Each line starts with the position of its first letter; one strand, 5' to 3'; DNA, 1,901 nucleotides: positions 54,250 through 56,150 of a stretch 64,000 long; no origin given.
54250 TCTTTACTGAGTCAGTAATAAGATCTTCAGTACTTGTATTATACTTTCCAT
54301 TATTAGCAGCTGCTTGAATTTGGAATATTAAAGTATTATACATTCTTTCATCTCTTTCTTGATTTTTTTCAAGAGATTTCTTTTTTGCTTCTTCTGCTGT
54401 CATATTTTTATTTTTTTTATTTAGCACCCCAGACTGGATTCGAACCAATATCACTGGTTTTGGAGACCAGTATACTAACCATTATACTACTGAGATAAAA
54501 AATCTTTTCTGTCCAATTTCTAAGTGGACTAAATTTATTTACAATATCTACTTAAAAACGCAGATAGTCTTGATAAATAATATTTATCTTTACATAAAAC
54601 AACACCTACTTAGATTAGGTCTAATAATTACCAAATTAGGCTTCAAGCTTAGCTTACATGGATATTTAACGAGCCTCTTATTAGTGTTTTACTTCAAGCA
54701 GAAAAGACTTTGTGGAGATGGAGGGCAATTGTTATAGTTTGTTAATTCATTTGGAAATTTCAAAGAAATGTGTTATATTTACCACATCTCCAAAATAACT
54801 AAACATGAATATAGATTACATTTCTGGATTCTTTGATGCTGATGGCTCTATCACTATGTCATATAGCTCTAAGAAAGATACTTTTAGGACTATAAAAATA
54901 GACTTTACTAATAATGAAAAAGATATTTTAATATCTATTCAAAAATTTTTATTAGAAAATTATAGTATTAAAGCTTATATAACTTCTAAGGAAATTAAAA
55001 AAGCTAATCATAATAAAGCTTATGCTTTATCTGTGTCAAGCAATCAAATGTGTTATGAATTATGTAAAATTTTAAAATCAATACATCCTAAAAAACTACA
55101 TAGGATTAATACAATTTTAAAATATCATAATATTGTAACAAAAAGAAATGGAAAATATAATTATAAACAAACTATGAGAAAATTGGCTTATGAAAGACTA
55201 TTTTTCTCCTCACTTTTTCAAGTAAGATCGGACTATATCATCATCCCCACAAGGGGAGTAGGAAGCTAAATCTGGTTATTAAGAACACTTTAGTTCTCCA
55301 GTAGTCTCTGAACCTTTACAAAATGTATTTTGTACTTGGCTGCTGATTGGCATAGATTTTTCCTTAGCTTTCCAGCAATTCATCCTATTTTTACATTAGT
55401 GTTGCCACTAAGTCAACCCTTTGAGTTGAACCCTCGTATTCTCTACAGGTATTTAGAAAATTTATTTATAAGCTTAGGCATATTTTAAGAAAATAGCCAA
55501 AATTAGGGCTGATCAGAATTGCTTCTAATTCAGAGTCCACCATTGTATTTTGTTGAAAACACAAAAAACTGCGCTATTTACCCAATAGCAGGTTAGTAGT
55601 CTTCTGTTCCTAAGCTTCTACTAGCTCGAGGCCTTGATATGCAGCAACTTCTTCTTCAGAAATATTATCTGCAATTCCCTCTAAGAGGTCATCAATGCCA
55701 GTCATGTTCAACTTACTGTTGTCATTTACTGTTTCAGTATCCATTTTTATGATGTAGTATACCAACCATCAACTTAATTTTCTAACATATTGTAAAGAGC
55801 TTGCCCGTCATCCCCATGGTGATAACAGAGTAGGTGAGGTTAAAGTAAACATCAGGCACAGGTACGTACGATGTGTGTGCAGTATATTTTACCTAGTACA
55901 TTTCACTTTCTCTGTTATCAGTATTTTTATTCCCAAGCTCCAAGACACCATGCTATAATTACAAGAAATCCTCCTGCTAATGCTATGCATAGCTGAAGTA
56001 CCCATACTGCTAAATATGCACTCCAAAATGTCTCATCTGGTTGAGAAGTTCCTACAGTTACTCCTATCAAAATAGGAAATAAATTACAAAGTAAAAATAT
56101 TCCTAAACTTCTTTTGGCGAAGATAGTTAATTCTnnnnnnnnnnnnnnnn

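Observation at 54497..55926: Group I intron catalytic core on the - strand overlapping, in antisense, the 3' end of a + strand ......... homing endonuclease gene, with no recognisable host gene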

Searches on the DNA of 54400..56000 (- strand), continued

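Call 59: search_rna_families(source=window, start=55424, end=55830, threshold=evalue, max_evalue=10, show_alignments=2)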
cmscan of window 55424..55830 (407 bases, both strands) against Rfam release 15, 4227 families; matches with E-value up to 10: 2.
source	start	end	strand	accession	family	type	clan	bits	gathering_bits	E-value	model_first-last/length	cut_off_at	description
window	55619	55703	-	RF00152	SNORD79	Gene; snRNA; snoRNA; CD-box;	CL00069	19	47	2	1-83/83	no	Small nucleolar RNA SNORD79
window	55424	55815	-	RF00023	tmRNA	Gene;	CL00001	5.4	47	4.1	1-358/374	3'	transfer-messenger RNA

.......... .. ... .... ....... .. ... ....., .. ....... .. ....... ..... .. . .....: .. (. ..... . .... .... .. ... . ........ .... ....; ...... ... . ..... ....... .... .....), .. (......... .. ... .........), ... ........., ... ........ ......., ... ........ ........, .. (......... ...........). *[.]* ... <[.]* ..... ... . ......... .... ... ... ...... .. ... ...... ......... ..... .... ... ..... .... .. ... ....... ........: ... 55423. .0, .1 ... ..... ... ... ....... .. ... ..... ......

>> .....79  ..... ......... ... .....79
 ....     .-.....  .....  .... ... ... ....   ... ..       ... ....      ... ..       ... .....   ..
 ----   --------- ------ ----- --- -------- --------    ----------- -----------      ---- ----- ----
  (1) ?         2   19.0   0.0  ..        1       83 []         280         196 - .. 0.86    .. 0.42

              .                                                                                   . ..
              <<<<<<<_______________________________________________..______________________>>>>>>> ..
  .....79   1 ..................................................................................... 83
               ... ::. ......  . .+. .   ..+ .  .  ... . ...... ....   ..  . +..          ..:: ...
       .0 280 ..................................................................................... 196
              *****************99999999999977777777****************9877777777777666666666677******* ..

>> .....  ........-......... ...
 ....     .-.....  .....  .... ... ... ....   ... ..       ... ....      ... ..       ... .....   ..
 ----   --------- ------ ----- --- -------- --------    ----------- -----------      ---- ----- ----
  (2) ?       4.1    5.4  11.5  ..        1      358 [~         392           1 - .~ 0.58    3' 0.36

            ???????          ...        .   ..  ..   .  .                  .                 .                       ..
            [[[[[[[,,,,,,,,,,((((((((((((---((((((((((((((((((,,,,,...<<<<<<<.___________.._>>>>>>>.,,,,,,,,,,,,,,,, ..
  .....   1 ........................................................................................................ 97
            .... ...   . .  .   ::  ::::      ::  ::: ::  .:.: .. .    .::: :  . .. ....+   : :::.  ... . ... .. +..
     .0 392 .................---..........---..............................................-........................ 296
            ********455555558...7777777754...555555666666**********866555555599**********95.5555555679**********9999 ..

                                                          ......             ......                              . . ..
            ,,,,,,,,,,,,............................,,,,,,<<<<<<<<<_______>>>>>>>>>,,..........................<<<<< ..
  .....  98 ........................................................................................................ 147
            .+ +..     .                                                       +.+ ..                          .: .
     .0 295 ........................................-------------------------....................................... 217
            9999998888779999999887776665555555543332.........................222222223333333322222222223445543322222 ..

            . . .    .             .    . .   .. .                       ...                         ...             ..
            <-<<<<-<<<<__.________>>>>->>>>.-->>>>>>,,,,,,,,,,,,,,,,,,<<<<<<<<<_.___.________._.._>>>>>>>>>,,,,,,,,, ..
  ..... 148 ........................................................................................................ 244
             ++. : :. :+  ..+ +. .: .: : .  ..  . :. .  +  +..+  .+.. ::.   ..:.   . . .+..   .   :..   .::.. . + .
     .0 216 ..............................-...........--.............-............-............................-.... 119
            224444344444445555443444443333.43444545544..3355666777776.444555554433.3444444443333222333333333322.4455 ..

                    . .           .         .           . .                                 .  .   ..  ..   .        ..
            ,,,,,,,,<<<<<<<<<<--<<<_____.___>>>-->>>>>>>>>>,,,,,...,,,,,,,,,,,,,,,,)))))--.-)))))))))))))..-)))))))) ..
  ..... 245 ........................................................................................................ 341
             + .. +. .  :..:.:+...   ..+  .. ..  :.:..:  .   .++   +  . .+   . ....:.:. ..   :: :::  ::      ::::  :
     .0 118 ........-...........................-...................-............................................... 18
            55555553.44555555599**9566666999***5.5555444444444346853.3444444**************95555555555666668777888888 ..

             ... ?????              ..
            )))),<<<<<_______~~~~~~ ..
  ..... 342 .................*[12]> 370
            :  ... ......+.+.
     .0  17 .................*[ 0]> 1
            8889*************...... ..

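Call 65: search_rna_families(sources=[L024, L025, L026, L027, L028, L029, L030, L031, L032, L033, L034, L035, L036, L037], threshold=gathering)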
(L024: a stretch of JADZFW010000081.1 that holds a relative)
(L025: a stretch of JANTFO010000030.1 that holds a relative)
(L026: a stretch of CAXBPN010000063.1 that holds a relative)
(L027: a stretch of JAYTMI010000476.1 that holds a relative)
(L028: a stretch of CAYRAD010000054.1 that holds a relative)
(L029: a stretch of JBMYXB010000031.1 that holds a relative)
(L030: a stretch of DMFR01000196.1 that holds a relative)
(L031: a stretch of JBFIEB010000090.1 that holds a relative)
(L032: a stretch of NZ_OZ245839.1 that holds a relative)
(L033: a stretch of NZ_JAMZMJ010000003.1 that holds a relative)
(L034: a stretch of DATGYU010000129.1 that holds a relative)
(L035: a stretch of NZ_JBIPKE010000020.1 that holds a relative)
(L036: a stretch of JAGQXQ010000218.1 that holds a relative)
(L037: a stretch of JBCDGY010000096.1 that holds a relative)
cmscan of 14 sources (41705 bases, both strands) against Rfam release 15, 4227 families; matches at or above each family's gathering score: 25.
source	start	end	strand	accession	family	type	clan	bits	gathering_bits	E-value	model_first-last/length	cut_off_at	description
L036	1797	2175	-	RF00023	tmRNA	Gene;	CL00001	125.6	47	7.3e-49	1-374/374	no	transfer-messenger RNA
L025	2102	2478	-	RF00023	tmRNA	Gene;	CL00001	119.8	47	2e-46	1-374/374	no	transfer-messenger RNA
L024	2100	2475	-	RF00023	tmRNA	Gene;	CL00001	109.7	47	3.6e-42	1-374/374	no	transfer-messenger RNA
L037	242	645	+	RF00023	tmRNA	Gene;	CL00001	103.4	47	1.7e-39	1-374/374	no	transfer-messenger RNA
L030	871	1258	+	RF00023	tmRNA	Gene;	CL00001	100.1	47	4.1e-38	1-374/374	no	transfer-messenger RNA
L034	864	1237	+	RF00023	tmRNA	Gene;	CL00001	99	47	1.2e-37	1-374/374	no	transfer-messenger RNA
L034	1213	1446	+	RF00028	Intron_gpI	Intron;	-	98.1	50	2.6e-24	1-253/253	no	Group I catalytic intron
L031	847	1225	+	RF00023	tmRNA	Gene;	CL00001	96.8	47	1e-36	1-374/374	no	transfer-messenger RNA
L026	836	1234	+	RF00023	tmRNA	Gene;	CL00001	95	47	6.4e-36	1-374/374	no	transfer-messenger RNA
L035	1246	1465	+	RF00028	Intron_gpI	Intron;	-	95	50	2.1e-23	1-253/253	no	Group I catalytic intron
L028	832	1209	+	RF00023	tmRNA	Gene;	CL00001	93.6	47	2.4e-35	1-374/374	no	transfer-messenger RNA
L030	1231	1446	+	RF00028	Intron_gpI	Intron;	-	92.6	50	1.1e-22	1-253/253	no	Group I catalytic intron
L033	1244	1465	+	RF00028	Intron_gpI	Intron;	-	92.6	50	1.1e-22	1-253/253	no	Group I catalytic intron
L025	1902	2116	-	RF00028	Intron_gpI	Intron;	-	91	50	3.4e-22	1-253/253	no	Group I catalytic intron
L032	1244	1465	+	RF00028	Intron_gpI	Intron;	-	89.4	50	1e-21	1-253/253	no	Group I catalytic intron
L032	881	1259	+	RF00023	tmRNA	Gene;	CL00001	88.5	47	3.4e-33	1-374/374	no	transfer-messenger RNA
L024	1902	2114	-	RF00028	Intron_gpI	Intron;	-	87.7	50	3.4e-21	1-253/253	no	Group I catalytic intron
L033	878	1273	+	RF00023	tmRNA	Gene;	CL00001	86.2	47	3.2e-32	1-374/374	no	transfer-messenger RNA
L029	827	1204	+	RF00023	tmRNA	Gene;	CL00001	85.5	47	6.5e-32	1-374/374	no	transfer-messenger RNA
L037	618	837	+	RF00028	Intron_gpI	Intron;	-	81.9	50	1.8e-19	1-253/253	no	Group I catalytic intron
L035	885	1251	+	RF00023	tmRNA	Gene;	CL00001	79.6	47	2e-29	1-374/374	no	transfer-messenger RNA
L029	1188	1427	+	RF00028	Intron_gpI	Intron;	-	76.2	50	9.1e-18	1-253/253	no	Group I catalytic intron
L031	1209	1426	+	RF00028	Intron_gpI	Intron;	-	76.1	50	1e-17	1-253/253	no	Group I catalytic intron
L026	1207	1427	+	RF00028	Intron_gpI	Intron;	-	74.9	50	2.3e-17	1-253/253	no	Group I catalytic intron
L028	1193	1423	+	RF00028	Intron_gpI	Intron;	-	69.3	50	1.1e-15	1-253/253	no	Group I catalytic intron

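Call 86: search_rna_families(sources=[L008, L012], threshold=evalue, max_evalue=0.001)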
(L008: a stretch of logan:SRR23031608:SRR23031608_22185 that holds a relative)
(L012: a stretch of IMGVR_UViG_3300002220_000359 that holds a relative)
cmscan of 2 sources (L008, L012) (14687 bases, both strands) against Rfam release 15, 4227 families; matches with E-value up to 0.001: 1.
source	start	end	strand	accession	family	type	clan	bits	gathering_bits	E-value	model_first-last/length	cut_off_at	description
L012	1672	1974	-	RF00023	tmRNA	Gene;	CL00001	34.8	47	5.6e-11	1-374/374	no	transfer-messenger RNA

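Call 92: build_rna_model(alignment_id=A5, structure=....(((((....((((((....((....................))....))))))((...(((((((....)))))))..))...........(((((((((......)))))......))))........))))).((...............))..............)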
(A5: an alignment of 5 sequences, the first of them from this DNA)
Model R1 built from alignment A5 (5 sequences, 172 columns); structure: as given.
model positions 171; base pairs 33; branch points 3; effective number of sequences 1; information 0.591 bits per position. Calibrated on 0.2 Mb of random sequence (short: E-values are rough).
structure used (alignment columns):
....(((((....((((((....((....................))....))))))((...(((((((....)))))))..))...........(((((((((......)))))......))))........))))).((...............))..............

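Call 93: search_with_rna_model(model_id=R1, sources=[L008, L012, L004, L020, L022, L024, L025, L033, L034, L003, L001], filters=off, max_evalue=0.01, show_alignments=2)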
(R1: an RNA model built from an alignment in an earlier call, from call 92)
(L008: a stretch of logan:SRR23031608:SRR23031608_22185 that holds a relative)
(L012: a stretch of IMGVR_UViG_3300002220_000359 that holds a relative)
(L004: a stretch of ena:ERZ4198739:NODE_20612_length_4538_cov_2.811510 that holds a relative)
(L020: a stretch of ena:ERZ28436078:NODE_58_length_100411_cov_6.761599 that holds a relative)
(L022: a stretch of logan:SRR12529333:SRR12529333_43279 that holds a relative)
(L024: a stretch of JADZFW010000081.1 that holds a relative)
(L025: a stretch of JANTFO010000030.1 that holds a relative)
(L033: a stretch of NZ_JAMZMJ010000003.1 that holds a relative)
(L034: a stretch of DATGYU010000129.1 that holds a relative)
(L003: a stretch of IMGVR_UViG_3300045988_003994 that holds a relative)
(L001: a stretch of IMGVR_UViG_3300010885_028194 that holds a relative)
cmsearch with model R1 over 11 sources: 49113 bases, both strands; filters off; matches with E-value up to 0.01: 9.
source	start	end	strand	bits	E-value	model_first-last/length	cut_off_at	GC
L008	2923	3094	-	182.6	2.1e-43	1-171/171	no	0.35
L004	2926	3087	-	175.8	1e-41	1-171/171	no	0.4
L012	1457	1640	-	104.2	5.3e-24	1-171/171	no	0.32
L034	1277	1425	+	98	1.8e-22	1-171/171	no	0.44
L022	2929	3075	-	96.8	3.5e-22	1-171/171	no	0.46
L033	1292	1444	+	93.8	1.9e-21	1-171/171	no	0.46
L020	2926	3084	-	88.1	5.1e-20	1-171/171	no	0.43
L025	1923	2069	-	78.6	1.1e-17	1-171/171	no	0.5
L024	1923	2069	-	77.5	2.1e-17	1-171/171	no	0.46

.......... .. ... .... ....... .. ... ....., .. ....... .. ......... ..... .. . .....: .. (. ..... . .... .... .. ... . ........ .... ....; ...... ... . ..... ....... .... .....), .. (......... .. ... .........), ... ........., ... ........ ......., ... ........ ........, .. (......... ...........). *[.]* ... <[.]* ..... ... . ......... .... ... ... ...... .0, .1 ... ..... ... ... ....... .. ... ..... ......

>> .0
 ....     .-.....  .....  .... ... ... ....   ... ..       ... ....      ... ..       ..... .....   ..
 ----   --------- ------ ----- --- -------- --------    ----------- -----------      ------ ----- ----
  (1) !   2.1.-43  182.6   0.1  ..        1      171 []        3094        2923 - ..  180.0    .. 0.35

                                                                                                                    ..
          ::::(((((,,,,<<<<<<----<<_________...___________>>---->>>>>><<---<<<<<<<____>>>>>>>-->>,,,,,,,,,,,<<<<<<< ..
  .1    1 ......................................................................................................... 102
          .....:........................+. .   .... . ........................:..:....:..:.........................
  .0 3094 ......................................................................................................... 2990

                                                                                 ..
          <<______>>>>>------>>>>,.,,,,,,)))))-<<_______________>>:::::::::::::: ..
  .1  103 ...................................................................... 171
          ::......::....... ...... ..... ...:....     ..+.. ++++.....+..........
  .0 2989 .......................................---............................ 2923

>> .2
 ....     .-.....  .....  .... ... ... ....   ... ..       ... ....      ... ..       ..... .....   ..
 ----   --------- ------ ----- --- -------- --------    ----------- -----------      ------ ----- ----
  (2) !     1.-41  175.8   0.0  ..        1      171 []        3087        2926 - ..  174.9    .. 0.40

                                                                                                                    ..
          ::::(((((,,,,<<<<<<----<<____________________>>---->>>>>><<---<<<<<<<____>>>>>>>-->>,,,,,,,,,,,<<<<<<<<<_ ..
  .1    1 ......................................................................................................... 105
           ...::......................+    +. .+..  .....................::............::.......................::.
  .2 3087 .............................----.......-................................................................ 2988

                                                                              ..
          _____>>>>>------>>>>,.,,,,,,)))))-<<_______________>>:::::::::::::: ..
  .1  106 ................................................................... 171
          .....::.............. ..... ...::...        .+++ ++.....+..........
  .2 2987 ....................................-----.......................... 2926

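Call 94: search_with_rna_model(model_id=R1, sources=[window, L004, L005, L008, L010, L011, L012, L018, L020, L022, L024, L025, L026, L028, L029, L030, L031, L032, L033, L034, L035, L037], filters=default, max_evalue=0.00001, make_alignment=true)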
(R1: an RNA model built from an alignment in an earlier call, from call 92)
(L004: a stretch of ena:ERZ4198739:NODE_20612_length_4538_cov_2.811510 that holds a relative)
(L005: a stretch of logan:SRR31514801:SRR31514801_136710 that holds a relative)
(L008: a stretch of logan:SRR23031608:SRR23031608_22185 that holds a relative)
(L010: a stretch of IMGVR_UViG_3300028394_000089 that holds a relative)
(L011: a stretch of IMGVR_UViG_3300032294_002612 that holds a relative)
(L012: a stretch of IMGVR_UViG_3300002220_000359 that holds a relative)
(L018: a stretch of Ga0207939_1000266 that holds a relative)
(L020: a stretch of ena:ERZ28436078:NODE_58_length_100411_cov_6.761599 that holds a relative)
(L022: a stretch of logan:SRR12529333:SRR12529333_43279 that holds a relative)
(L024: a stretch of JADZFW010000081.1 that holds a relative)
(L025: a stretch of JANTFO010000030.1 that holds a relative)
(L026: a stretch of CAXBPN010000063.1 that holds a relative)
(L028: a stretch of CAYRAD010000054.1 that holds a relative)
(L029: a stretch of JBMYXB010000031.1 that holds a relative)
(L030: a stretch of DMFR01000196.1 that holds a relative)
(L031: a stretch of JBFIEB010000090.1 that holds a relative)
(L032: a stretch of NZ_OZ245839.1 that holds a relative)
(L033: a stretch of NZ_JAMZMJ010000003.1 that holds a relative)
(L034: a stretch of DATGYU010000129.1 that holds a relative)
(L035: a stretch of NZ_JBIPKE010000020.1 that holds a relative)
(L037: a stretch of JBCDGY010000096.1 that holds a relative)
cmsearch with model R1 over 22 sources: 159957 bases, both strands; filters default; matches with E-value up to 0.00001: 22.
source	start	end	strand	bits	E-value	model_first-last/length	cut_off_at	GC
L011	2611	2781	+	218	1.2e-51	1-171/171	no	0.37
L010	3866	4036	-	217.9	1.3e-51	1-171/171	no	0.36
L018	3434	3604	-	217.3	1.8e-51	1-171/171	no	0.37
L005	2926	3093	-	196.4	2.6e-46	1-171/171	no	0.38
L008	2923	3094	-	182.6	6.8e-43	1-171/171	no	0.35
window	55230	55391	-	180.5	2.3e-42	1-171/171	no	0.38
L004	2926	3087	-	175.9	3.2e-41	1-171/171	no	0.4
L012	1457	1640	-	104.2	1.7e-23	1-171/171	no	0.32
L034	1277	1425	+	98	5.9e-22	1-171/171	no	0.44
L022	2929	3075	-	96.8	1.1e-21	1-171/171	no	0.46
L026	1254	1406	+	94.1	5.4e-21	1-171/171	no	0.47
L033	1292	1444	+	93.9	6.2e-21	1-171/171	no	0.46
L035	1292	1444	+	90.8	3.5e-20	1-171/171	no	0.46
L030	1277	1425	+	88.7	1.2e-19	1-171/171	no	0.48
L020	2926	3084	-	88.1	1.6e-19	1-171/171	no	0.43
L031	1256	1405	+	87.6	2.2e-19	1-171/171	no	0.47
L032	1292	1444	+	87.5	2.3e-19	1-171/171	no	0.47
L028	1240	1402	+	87.5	2.4e-19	1-171/171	no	0.47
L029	1235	1406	+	82.3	4.4e-18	1-171/171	no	0.51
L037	664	816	+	82.1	5.1e-18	1-171/171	no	0.5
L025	1923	2069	-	78.7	3.6e-17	1-171/171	no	0.5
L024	1923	2069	-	77.6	6.7e-17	1-171/171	no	0.46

Alignment A6: 22 matches aligned to the model, 236 columns, each read 5' to 3' on its own strand. Consensus structure (alignment columns), stored with it:
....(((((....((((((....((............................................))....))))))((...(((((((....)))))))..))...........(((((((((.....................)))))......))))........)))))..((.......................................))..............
